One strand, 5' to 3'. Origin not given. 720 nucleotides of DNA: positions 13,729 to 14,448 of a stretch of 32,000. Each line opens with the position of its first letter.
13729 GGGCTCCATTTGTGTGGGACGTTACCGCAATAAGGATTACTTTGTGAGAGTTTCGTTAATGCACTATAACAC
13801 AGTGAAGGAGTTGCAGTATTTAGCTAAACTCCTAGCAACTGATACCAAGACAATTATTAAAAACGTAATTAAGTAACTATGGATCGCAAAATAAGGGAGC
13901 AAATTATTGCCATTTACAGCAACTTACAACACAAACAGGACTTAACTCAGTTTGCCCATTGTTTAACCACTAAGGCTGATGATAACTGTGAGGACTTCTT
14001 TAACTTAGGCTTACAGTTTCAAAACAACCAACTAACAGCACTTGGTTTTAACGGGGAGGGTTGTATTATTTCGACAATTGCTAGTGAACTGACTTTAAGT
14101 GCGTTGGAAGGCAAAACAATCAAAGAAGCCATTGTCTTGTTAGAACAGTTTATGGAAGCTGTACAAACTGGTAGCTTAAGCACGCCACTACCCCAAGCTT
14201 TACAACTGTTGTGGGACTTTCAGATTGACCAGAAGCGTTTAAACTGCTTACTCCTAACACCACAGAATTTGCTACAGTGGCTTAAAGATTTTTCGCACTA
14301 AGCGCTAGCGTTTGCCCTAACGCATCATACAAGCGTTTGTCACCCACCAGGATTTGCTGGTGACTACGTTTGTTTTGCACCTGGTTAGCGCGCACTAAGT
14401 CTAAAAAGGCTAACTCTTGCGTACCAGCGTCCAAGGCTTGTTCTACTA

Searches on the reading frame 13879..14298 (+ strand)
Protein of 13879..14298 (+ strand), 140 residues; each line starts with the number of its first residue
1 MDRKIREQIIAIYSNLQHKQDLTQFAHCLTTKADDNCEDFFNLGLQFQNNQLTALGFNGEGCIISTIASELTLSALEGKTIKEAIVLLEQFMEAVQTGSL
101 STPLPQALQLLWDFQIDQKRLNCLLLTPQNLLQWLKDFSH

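Call 21: find_encoding_contigs(protein=window:13879-14298:+, flank=10000, max_places=10)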
Protein seq(140 aa) (140 aa): 25 contigs read that carry it; 6 places shown.
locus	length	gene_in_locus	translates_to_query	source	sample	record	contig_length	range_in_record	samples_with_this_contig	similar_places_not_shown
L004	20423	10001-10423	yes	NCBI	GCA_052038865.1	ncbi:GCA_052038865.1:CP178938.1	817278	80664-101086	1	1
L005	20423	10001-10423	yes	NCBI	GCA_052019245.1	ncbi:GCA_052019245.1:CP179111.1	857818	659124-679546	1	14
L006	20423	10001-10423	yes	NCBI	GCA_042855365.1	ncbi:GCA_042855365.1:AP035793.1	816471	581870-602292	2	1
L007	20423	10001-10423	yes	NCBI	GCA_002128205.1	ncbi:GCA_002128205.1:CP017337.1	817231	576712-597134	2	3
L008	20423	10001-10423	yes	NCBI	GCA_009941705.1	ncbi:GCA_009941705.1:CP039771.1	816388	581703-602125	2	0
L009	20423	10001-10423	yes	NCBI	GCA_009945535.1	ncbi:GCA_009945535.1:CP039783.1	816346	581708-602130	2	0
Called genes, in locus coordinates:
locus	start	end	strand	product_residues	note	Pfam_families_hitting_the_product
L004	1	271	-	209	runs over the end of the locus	-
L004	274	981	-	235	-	PF20772:TACO1_YebC_N, PF01709:Transcrip_reg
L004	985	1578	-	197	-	PF02525:Flavodoxin_2, PF03358:FMN_red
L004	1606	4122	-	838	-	PF00133:tRNA-synt_1, PF01406:tRNA-synt_1e (faint), PF09334:tRNA-synt_1g (weak), PF13603:tRNA-synt_1_2, PF09334:tRNA-synt_1g, PF00133:tRNA-synt_1, PF08264:Anticodon_1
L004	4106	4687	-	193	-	PF03193:RsgA_GTPase (faint), PF09439:SRPRB (weak), PF01926:MMR_HSR1, PF02421:FeoB_N, PF00009:GTP_EFTU (weak)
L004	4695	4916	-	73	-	PF03672:UPF0154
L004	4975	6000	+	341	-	PF00535:Glycos_transf_2, PF13506:Glyco_transf_21 (weak), PF13641:Glyco_tranf_2_3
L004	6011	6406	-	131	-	-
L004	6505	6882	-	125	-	PF01519:DUF16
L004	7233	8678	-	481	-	PF12506:DUF3713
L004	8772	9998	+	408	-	PF00266:Aminotran_5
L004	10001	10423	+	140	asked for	-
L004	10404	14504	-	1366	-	PF12506:DUF3713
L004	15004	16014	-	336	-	PF00154:RecA_N, PF06745:ATPase (faint), PF08423:Rad51, PF21096:RecA_C (weak)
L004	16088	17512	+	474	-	-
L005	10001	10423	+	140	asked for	-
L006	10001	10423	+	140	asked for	-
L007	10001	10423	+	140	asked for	-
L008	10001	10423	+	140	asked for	-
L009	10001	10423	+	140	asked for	-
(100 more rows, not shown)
